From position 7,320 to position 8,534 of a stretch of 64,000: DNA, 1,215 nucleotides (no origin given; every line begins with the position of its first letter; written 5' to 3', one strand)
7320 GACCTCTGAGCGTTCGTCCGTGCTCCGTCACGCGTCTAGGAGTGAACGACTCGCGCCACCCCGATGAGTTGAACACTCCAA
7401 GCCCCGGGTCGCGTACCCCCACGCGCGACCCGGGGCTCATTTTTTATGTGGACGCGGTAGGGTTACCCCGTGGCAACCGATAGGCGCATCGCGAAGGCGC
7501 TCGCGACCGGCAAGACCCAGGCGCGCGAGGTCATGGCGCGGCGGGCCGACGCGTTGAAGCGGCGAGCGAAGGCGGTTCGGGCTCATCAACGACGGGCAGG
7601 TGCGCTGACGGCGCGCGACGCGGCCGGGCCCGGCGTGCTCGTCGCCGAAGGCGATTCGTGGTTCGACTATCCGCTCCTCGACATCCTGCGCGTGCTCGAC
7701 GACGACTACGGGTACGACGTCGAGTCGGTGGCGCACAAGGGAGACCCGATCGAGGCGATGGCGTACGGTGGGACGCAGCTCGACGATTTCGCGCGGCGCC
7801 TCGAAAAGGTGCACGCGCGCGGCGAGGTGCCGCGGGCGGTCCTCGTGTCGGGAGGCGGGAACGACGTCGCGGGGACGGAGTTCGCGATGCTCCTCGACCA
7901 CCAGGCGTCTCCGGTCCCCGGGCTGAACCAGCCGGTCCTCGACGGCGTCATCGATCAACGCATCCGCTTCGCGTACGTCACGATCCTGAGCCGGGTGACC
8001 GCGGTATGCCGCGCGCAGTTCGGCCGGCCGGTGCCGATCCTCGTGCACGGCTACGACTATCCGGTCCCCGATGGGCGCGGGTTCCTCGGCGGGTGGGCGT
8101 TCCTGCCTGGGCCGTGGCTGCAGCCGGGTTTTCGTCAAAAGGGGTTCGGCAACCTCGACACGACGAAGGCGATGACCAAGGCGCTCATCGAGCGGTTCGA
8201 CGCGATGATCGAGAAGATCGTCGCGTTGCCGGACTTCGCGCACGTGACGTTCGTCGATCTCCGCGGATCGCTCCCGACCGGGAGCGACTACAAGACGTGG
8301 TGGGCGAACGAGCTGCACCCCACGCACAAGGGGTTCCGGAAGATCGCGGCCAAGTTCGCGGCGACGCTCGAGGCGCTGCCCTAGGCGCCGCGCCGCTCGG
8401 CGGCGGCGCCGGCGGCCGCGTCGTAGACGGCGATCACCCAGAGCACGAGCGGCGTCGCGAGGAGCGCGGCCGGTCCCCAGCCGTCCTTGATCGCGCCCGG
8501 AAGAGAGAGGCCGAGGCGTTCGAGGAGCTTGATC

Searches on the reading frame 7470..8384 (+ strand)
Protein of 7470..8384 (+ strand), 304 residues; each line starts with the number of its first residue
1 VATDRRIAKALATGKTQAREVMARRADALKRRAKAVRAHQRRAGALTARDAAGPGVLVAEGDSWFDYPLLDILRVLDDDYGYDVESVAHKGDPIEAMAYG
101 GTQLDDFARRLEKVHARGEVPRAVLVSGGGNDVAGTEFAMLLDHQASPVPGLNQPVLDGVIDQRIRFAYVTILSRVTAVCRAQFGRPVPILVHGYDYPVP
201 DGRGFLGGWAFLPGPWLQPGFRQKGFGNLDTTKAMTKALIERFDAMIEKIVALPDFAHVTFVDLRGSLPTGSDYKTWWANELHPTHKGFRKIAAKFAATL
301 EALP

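Call 11: search_protein_families(library=pfam, proteins=[window:7470-8381:+], max_evalue=0.01)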
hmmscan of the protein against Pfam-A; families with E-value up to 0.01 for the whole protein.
window:7470-8381:+ (304 aa): 2 families
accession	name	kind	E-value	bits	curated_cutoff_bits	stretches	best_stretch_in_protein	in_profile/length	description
PF13472.12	Lipase_GDSL_2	-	1.5e-07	32.5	32.9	1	74-290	25-177/178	GDSL-like Lipase/Acylhydrolase family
PF00657.28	Lipase_GDSL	-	1.2e-05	26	23.6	1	76-295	30-207/208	GDSL-like Lipase/Acylhydrolase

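Call 13: find_related_loci(query=window:7470-8381:+, collection=genome_contigs, flank=4000)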
Query window:7470-8381:+ (304 aa) in genome_contigs; peptide patterns used: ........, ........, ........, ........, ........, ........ (x = any residue, [..] = any of these).
600 stretches matched a pattern (row limit reached: there are more); 495 encode a relative of the query (tblastn E <= 1e-3); the best 80 are kept; 80 distinct loci.
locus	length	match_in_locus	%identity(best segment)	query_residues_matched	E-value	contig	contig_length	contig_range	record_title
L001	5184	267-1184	60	1-304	9e-123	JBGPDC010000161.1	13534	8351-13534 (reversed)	MAG: Terriglobia bacterium isolate OBJ_0618_050_34 k141_3073332_length_13534_cov_52.0000, whole genome shotgun sequence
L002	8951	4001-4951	56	1-304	4e-119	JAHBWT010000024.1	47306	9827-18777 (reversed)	MAG: Nitrospira sp. isolate ACE_NIT12 NIT12_24, whole genome shotgun sequence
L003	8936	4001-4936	59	1-300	2e-118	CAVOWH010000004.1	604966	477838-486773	MAG: uncultured delta proteobacterium isolate MFD00032.bin.1.90 genome assembly, contig: contig_21041, whole genome shot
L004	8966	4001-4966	55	1-303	4e-118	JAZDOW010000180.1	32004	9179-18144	MAG: Pseudomonadota bacterium isolate MEGAHIT-group-0.800 k141_4683470, whole genome shotgun sequence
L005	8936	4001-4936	57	1-300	4e-117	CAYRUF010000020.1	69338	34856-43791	MAG TPA_asm: uncultured Desulfatibacillum sp. isolate binchicken_co107_359 genome assembly, contig: NODE_987_length_6933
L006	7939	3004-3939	58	1-300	7e-117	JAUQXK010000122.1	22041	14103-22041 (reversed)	MAG: Desulfobacterales bacterium isolate BIN27 contig_221521, whole genome shotgun sequence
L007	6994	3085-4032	56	1-303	5e-115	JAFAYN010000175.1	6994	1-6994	MAG: Gemmatimonadota bacterium isolate CP_BM_RX_R8_16 BM_RX_R8_k147_1706101, whole genome shotgun sequence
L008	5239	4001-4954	57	1-303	5e-115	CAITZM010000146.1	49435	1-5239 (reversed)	MAG: uncultured Lentisphaerae bacterium isolate LJ_bin-4696 genome assembly, contig: bin-4696:146/191, whole genome shot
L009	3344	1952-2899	54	1-304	2e-117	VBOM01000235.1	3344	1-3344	MAG: Nitrospirae bacterium isolate NS_10 14_0903_09_40cm_scaffold_29171, whole genome shotgun sequence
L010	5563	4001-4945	54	1-304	9e-114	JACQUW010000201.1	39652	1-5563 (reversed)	MAG: Deltaproteobacteria bacterium isolate NC_groundwater_1447_Ag_S-0.65um_55_23 S_p65_S5_coassembly_k141_2376012, whole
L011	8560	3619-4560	53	1-303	1e-113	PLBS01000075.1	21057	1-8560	MAG: Gallionella sp. isolate palsa_995 73.20111000_P3M.48_contig_5661, whole genome shotgun sequence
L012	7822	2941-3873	56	2-300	1e-113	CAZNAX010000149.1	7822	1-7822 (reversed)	MAG TPA_asm: uncultured Desulfatibacillum sp. isolate binchicken_co234_279 genome assembly, contig: NODE_8122_length_782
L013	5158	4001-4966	52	1-303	3e-113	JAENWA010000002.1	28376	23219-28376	MAG: Desulfuromonadales bacterium isolate 3_4_m_bin4 c_000000158815, whole genome shotgun sequence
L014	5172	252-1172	56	1-300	5e-113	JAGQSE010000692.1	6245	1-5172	MAG: Acidobacteria bacterium isolate HKST-UBA06 2011-04-20_1_(paired)_contig_554300, whole genome shotgun sequence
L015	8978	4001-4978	51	1-304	1e-112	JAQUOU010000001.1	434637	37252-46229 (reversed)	MAG: Methylobacter sp. isolate STD1_208 NODE_27_length_434637_cov_16.278486_Sandtown_D1, whole genome shotgun sequence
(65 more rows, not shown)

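Call 20: find_homologous_proteins(query=window:7470-8381:+, max_evalue=1e-20)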
Query window:7470-8381:+ (304 aa): 3109 proteins with E <= 1e-20 among 8000 candidates; the best 120 are listed.
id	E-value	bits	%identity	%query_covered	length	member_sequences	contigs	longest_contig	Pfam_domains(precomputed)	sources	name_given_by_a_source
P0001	1.3e-202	690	100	100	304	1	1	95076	PF13472.13,PF00657.29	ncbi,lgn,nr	ncbi:MAG TPA: SGNH/GDSL hydrolase family protein [Candidatus Polarisedimenticolaceae bacterium]|nr:S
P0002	7.0e-166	569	82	100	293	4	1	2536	PF13472.13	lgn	-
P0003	3.4e-165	567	83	100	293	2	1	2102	PF13472.13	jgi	-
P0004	4.7e-160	550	78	100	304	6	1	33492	PF13472.13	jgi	jgi:lysophospholipase L1-like esterase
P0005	4.0e-154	530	77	100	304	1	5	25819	PF13472.13,PF00657.29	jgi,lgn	jgi:lysophospholipase L1-like esterase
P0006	6.9e-146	503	72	100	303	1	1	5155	PF13472.13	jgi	jgi:lysophospholipase L1-like esterase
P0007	6.9e-136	470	68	100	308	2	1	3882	PF13472.13,PF00657.29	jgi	jgi:lysophospholipase L1-like esterase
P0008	2.1e-132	459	65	100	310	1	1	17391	PF13472.13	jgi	jgi:hypothetical protein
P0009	3.0e-128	445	63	100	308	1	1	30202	PF13472.13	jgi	jgi:hypothetical protein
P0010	1.4e-127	443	63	100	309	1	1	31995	PF13472.13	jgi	jgi:hypothetical protein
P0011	2.5e-121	423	59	100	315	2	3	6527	PF13472.13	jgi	jgi:hypothetical protein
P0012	3.3e-121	422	59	100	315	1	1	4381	PF13472.13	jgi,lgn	jgi:hypothetical protein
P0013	6.2e-121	421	62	97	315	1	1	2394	PF13472.13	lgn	-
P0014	1.8e-119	417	59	100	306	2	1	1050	PF13472.13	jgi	jgi:GDSL-like lipase/acylhydrolase family protein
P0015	2.5e-119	416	59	100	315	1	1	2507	PF13472.13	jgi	jgi:hypothetical protein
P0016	2.8e-118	413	59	100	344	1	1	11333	PF13472.13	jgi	jgi:lysophospholipase L1-like esterase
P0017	3.9e-118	412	59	100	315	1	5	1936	PF13472.13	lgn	-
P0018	5.5e-118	412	59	98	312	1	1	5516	PF13472.13,PF00657.29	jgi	jgi:hypothetical protein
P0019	9.7e-118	411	58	100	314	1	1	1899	PF13472.13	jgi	jgi:hypothetical protein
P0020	1.8e-117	410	68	82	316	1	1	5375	PF13472.13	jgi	jgi:lysophospholipase L1-like esterase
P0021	3.5e-117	409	61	100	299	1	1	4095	PF13472.13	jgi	jgi:hypothetical protein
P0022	8.8e-117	408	59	100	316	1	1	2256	PF13472.13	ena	-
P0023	1.7e-116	407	59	100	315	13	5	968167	PF13472.13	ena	-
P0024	1.9e-116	407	61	97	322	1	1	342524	PF13472.13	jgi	jgi:lysophospholipase L1-like esterase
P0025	2.4e-116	406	64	84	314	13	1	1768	PF13472.13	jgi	jgi:lysophospholipase L1-like esterase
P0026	3.0e-116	406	59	100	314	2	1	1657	PF13472.13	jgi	jgi:lysophospholipase L1-like esterase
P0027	3.4e-116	406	59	100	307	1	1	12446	PF13472.13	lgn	-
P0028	4.0e-116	406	67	82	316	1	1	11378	PF13472.13,PF00657.29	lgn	-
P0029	7.6e-116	405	58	96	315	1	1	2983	PF13472.13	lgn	-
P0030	8.8e-116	404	57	100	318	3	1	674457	PF13472.13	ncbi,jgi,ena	jgi:hypothetical protein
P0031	1.1e-115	404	59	94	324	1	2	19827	PF13472.13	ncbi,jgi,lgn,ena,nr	ncbi:MAG TPA: SGNH/GDSL hydrolase family protein [Vicinamibacterales bacterium]|nr:SGNH/GDSL hydrola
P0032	1.1e-115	404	56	100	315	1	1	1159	PF13472.13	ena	-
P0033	1.4e-115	404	56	100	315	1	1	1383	PF13472.13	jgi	jgi:lysophospholipase L1-like esterase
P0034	1.5e-115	404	56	100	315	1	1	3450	PF13472.13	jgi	jgi:hypothetical protein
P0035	1.5e-115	404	60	100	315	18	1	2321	PF13472.13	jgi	-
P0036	1.8e-115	403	57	100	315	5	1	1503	PF13472.13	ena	-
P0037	2.1e-115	403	57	100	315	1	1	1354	PF13472.13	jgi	jgi:hypothetical protein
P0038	2.3e-115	403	59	100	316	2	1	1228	PF13472.13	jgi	jgi:lysophospholipase L1-like esterase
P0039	3.6e-115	402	56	100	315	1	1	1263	PF13472.13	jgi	-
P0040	3.9e-115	402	58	100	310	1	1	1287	PF13472.13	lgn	-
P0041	5.4e-115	402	56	100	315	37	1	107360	PF13472.13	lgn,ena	-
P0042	5.6e-115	402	58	100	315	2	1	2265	PF13472.13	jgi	jgi:GDSL-like Lipase/Acylhydrolase family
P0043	7.5e-115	401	64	83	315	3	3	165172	PF13472.13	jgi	jgi:lysophospholipase L1-like esterase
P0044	1.2e-114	401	57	100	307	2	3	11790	PF13472.13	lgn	-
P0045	1.4e-114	401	58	100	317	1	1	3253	PF13472.13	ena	-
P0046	1.6e-114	400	60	99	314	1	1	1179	PF13472.13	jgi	jgi:lysophospholipase L1-like esterase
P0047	1.9e-114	400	57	100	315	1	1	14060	PF13472.13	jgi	jgi:hypothetical protein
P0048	1.9e-114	400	58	100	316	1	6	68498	PF13472.13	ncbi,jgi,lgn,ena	ncbi:MAG: hypothetical protein ABSD47_17490 [Candidatus Methylomirabilota bacterium]|jgi:lysophospho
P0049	2.3e-114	400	64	82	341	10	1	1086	PF13472.13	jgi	jgi:hypothetical protein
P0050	2.4e-114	400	58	100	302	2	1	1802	PF13472.13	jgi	jgi:lysophospholipase L1-like esterase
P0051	2.8e-114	400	57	100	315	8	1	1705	PF13472.13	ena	-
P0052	3.2e-114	399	58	100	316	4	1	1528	PF13472.13,PF00657.29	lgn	-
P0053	4.3e-114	399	58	99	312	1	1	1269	PF13472.13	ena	-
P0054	5.3e-114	399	58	96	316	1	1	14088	PF13472.13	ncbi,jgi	jgi:lysophospholipase L1-like esterase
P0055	5.4e-114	399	65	82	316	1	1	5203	PF13472.13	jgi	jgi:hypothetical protein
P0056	5.5e-114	399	63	84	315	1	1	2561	PF13472.13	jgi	jgi:hypothetical protein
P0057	6.3e-114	398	64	83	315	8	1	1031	PF13472.13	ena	-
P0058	7.5e-114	398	57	100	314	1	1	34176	PF13472.13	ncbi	ncbi:MAG: hypothetical protein ABW118_08545 [Candidatus Thiodiazotropha sp.]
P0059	2.3e-113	397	64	84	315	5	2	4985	PF13472.13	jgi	jgi:lysophospholipase L1-like esterase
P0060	2.6e-113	396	58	99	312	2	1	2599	PF13472.13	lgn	-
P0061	3.0e-113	396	58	100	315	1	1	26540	PF13472.13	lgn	-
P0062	3.9e-113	396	61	91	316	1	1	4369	PF13472.13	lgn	-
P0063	4.1e-113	396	57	100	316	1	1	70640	PF13472.13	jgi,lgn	jgi:hypothetical protein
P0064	4.2e-113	396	58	100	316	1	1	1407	PF13472.13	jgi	jgi:lysophospholipase L1-like esterase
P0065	4.5e-113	396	58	100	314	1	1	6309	PF13472.13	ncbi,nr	ncbi:MAG TPA: SGNH/GDSL hydrolase family protein [Thermodesulfobacteriota bacterium]|nr:SGNH/GDSL hy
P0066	5.2e-113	395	57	100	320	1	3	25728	PF13472.13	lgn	-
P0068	7.0e-113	395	59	99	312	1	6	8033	PF13472.13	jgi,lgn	jgi:hypothetical protein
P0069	7.7e-113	395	57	100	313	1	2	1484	PF13472.13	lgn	-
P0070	8.5e-113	395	59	98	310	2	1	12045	PF13472.13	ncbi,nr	ncbi:MAG: hypothetical protein MZW92_21810 [Comamonadaceae bacterium]|nr:hypothetical protein [Comam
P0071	9.4e-113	395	62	92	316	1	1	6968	PF13472.13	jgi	jgi:lysophospholipase L1-like esterase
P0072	1.0e-112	394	56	100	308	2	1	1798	PF13472.13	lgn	-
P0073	1.1e-112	394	59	100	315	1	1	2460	PF13472.13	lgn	-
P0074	1.3e-112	394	56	100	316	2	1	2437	PF13472.13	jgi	-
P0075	1.6e-112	394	58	100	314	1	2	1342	PF13472.13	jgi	jgi:lysophospholipase L1-like esterase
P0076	1.9e-112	394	57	100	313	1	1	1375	PF13472.13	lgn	-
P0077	2.0e-112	393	56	100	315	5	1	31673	PF13472.13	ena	-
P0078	2.4e-112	393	59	99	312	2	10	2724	PF13472.13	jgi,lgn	jgi:hypothetical protein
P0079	2.8e-112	393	55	100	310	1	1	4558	PF13472.13,PF00657.29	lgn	-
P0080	3.0e-112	393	57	100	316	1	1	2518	PF13472.13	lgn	-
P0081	3.4e-112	393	59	100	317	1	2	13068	PF13472.13,PF00657.29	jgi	jgi:lysophospholipase L1-like esterase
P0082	3.5e-112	393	58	99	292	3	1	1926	PF13472.13,PF00657.29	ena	-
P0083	3.5e-112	393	57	100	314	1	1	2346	PF13472.13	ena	-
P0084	3.9e-112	392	56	100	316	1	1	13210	PF13472.13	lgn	-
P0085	4.5e-112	392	57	100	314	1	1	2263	PF13472.13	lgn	-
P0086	4.5e-112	392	57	100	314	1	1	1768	PF13472.13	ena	-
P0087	4.9e-112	392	57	98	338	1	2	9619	PF13472.13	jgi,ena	-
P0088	5.3e-112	392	54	100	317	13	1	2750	PF13472.13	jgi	jgi:lysophospholipase L1-like esterase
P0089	5.5e-112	392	56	99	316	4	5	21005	PF13472.13,PF00657.29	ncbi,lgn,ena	-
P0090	5.9e-112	392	57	100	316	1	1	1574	PF13472.13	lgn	-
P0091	5.9e-112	392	57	97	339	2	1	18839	PF13472.13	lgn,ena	-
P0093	6.1e-112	392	58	99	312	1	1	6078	PF13472.13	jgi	jgi:hypothetical protein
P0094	6.4e-112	392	58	99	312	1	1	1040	PF13472.13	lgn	-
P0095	8.4e-112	391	58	99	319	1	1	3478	PF13472.13,PF00657.29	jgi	jgi:lysophospholipase L1-like esterase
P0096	8.7e-112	391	59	98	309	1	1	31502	PF13472.13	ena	-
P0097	1.0e-111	391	57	99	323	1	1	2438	PF13472.13,PF00657.29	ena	-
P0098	1.1e-111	391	57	99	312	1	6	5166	PF13472.13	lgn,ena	-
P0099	1.3e-111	391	57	99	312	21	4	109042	PF13472.13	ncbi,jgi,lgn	jgi:hypothetical protein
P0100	1.4e-111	391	64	80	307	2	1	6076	PF13472.13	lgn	-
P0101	1.7e-111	390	59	99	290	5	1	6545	PF13472.13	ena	-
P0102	1.7e-111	390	56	96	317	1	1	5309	PF13472.13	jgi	jgi:lysophospholipase L1-like esterase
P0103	1.8e-111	390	56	99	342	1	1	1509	PF13472.13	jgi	jgi:lysophospholipase L1-like esterase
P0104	2.0e-111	390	56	100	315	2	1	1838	PF13472.13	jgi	-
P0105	2.1e-111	390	56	100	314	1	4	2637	PF13472.13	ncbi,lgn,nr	ncbi:MAG TPA: SGNH/GDSL hydrolase family protein [Thermodesulfobacteriota bacterium]|nr:SGNH/GDSL hy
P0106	2.2e-111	390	57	99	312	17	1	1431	PF13472.13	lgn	-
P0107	2.3e-111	390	58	95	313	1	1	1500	PF13472.13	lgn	-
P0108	2.9e-111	390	58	99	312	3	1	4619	PF13472.13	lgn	-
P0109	3.0e-111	390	57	100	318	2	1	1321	PF13472.13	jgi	jgi:lysophospholipase L1-like esterase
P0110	3.5e-111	389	56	100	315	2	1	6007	PF13472.13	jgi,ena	-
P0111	4.8e-111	389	64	84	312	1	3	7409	PF13472.13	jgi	jgi:hypothetical protein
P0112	4.8e-111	389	56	100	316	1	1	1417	PF13472.13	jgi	-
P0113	5.2e-111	389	57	100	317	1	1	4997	PF13472.13,PF00657.29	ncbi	-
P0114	7.0e-111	388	57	100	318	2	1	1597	PF13472.13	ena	-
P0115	7.3e-111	388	56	100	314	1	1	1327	PF13472.13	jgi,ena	-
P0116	8.2e-111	388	56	100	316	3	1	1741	PF13472.13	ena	-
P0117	8.7e-111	388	57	100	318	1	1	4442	PF13472.13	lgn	-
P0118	8.7e-111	388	56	100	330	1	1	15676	PF13472.13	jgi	jgi:hypothetical protein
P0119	9.5e-111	388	63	87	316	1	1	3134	PF13472.13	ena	-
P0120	9.8e-111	388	60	100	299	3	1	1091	PF13472.13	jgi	jgi:lysophospholipase L1-like esterase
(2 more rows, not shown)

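Call 21: find_encoding_contigs(protein=window:7470-8384:+, flank=3000, max_places=10)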
Protein window:7470-8384:+ (304 aa): 1 contig read that carries it; 1 place shown.
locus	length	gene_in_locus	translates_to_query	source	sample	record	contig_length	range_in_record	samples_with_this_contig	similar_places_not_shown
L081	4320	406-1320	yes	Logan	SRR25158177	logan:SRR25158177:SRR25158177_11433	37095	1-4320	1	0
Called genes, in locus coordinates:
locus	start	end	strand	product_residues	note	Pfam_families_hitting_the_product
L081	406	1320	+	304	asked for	PF13472:Lipase_GDSL_2 (weak), PF00657:Lipase_GDSL (faint)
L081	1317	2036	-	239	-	-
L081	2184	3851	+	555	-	PF13522:GATase_6, PF13537:GATase_7, PF12481:DUF3700, PF00733:Asn_synthase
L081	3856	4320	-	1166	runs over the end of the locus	PF03150:CCP_MauG (faint)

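Call 22: find_encoding_contigs(protein=P0004, flank=3000, max_places=4)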
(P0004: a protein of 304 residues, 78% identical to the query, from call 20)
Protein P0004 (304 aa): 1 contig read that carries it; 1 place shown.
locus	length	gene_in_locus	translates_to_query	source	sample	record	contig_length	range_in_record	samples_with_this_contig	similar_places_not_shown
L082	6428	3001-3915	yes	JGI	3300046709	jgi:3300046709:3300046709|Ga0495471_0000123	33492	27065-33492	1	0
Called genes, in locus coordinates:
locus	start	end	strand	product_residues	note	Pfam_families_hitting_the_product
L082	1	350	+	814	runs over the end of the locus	PF01315:Ald_Xan_dh_C, PF02738:MoCoBD_1, PF20256:MoCoBD_2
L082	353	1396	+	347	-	PF00941:FAD_binding_5, PF03450:CO_deh_flav_C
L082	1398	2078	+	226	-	-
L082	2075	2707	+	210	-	PF03473:MOSC, PF03475:YiiM_3-alpha (faint)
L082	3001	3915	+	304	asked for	PF13472:Lipase_GDSL_2 (weak)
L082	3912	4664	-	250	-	-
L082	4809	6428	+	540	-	?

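Call 23: find_encoding_contigs(protein=P0005, flank=3000, max_places=5)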
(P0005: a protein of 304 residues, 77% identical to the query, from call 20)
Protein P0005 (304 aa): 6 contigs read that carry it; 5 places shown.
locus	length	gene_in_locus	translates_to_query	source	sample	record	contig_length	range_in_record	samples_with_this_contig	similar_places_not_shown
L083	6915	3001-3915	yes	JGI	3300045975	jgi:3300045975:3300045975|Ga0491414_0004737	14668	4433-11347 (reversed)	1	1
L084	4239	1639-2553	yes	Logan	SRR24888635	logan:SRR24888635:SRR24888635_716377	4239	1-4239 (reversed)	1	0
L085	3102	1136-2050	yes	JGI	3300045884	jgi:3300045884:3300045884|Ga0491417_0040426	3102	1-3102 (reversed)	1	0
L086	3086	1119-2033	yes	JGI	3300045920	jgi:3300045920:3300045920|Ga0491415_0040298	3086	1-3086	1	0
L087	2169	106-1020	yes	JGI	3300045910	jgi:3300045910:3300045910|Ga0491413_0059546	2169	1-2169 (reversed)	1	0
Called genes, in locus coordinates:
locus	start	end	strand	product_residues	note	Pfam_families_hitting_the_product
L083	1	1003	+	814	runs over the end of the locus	PF01315:Ald_Xan_dh_C, PF02738:MoCoBD_1, PF20256:MoCoBD_2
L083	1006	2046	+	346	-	PF00941:FAD_binding_5, PF03450:CO_deh_flav_C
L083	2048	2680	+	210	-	PF03473:MOSC, PF03475:YiiM_3-alpha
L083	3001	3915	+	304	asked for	PF00657:Lipase_GDSL (faint), PF13472:Lipase_GDSL_2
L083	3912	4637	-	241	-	-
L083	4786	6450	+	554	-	PF13522:GATase_6, PF13537:GATase_7, PF12481:DUF3700, PF00733:Asn_synthase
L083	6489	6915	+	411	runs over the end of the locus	PF00109:ketoacyl-synt, PF00108:Thiolase_N (weak), PF02801:Ketoacyl-synt_C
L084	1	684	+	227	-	?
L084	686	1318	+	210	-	PF03473:MOSC, PF03475:YiiM_3-alpha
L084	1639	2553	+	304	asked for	PF00657:Lipase_GDSL (faint), PF13472:Lipase_GDSL_2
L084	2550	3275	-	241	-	-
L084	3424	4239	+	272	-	?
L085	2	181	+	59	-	?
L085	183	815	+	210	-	PF03473:MOSC, PF03475:YiiM_3-alpha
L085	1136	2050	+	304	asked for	PF00657:Lipase_GDSL (faint), PF13472:Lipase_GDSL_2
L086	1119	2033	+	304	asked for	PF00657:Lipase_GDSL (faint), PF13472:Lipase_GDSL_2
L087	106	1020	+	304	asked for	PF00657:Lipase_GDSL (faint), PF13472:Lipase_GDSL_2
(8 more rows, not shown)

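Call 24: find_encoding_contigs(protein=P0002, flank=3000, max_places=4)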
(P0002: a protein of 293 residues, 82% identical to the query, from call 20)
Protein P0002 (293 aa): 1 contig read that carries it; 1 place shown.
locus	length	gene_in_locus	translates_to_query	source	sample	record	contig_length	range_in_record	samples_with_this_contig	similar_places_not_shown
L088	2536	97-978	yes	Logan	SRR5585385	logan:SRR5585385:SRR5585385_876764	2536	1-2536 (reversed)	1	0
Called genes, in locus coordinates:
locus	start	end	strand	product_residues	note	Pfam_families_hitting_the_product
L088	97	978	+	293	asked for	PF13472:Lipase_GDSL_2 (weak)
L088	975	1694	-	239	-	-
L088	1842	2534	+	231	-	?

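Call 25: find_encoding_contigs(protein=P0003, flank=3000, max_places=4)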
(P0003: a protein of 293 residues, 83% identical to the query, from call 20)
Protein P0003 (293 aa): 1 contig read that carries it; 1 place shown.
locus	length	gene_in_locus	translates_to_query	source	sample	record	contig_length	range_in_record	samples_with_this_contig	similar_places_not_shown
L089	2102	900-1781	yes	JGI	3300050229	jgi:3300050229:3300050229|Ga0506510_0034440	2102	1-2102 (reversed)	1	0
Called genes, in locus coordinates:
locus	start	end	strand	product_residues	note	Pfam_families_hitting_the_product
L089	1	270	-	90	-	?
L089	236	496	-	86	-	PF13711:DUF4160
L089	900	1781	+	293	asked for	PF13472:Lipase_GDSL_2 (weak)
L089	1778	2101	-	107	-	?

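Call 28: find_encoding_contigs(protein=P0006, flank=3000, max_places=3)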
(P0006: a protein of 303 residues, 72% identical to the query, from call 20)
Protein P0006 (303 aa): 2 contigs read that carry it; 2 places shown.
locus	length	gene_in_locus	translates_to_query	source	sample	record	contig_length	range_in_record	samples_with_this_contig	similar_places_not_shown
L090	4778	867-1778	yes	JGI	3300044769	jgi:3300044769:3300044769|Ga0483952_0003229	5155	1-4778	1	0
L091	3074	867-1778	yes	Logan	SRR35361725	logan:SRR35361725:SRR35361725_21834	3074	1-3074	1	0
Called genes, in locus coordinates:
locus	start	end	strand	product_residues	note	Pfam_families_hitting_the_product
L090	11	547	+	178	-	PF03473:MOSC, PF03475:YiiM_3-alpha (weak)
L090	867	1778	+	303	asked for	PF13472:Lipase_GDSL_2 (weak)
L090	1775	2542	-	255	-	-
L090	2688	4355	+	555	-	PF13522:GATase_6, PF13537:GATase_7, PF12481:DUF3700, PF00733:Asn_synthase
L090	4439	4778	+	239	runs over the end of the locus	?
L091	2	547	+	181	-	?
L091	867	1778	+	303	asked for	PF13472:Lipase_GDSL_2 (weak)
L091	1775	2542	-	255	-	-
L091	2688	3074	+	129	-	?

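Call 29: find_encoding_contigs(protein=P0007, flank=3000, max_places=3)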
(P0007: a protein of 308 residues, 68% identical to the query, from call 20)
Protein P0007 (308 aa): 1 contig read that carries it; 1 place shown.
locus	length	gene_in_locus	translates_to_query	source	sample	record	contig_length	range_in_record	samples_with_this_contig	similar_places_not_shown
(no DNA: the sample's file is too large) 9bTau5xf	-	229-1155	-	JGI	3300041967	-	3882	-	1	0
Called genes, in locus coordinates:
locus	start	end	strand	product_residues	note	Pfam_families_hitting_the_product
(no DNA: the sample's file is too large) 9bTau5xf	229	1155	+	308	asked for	PF00657:Lipase_GDSL (weak), PF13472:Lipase_GDSL_2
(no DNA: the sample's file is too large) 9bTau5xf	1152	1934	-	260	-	-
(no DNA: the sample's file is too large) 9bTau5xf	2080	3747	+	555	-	PF13522:GATase_6, PF13537:GATase_7, PF12481:DUF3700, PF00733:Asn_synthase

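Call 30: find_encoding_contigs(protein=P0008, flank=3000, max_places=3)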
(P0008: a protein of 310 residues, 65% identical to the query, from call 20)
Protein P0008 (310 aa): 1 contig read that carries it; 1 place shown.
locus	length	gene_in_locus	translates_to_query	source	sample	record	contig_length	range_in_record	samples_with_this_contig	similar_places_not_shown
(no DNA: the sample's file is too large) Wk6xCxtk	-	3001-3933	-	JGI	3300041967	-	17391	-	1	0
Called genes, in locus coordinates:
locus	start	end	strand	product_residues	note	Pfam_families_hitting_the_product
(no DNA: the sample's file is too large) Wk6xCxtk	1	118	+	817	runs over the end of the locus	PF01315:Ald_Xan_dh_C, PF02738:MoCoBD_1, PF20256:MoCoBD_2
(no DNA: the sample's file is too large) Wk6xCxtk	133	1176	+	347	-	PF00941:FAD_binding_5, PF03450:CO_deh_flav_C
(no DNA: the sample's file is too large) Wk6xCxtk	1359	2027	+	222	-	PF01370:Epimerase (weak), PF13460:NAD_binding_10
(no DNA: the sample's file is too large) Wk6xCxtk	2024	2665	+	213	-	PF03473:MOSC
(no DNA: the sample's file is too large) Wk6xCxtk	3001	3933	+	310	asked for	PF13472:Lipase_GDSL_2 (weak)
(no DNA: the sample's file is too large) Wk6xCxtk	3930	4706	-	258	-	-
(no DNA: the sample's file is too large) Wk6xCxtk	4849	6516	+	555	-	PF13522:GATase_6, PF13537:GATase_7, PF12481:DUF3700, PF00733:Asn_synthase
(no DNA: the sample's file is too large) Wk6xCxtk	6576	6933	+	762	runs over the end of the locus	PF01433:Peptidase_M1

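Call 31: find_encoding_contigs(protein=P0009, flank=3000, max_places=3)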
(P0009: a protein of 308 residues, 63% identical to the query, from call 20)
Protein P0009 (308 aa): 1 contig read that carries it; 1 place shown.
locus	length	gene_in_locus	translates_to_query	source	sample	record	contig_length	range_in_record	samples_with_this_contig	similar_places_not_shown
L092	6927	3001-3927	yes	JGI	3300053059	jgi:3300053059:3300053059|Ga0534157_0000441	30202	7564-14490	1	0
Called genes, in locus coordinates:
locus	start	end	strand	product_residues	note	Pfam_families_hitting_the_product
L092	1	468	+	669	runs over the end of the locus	PF08774:VRR_NUC (faint), PF02384:N6_Mtase, PF01170:UPF0020 (faint), PF20473:MmeI_Mtase (faint), PF07669:Eco57I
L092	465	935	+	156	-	-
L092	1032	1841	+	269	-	-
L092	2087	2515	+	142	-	PF07291:MauE (weak), PF07681:DoxX, PF13564:DoxX_2 (weak)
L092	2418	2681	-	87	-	-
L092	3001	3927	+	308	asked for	PF13472:Lipase_GDSL_2 (faint)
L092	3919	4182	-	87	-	-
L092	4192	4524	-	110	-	-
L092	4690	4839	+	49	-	-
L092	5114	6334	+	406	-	-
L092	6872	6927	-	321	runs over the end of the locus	PF13371:TPR_9 (faint), PF13428:TPR_14 (faint), PF07719:TPR_2 (faint), PF13181:TPR_8 (faint), PF13374:TPR_10 (faint), PF13424:TPR_12 (faint), PF13432:TPR_16, PF14559:TPR_19 (weak), +2 more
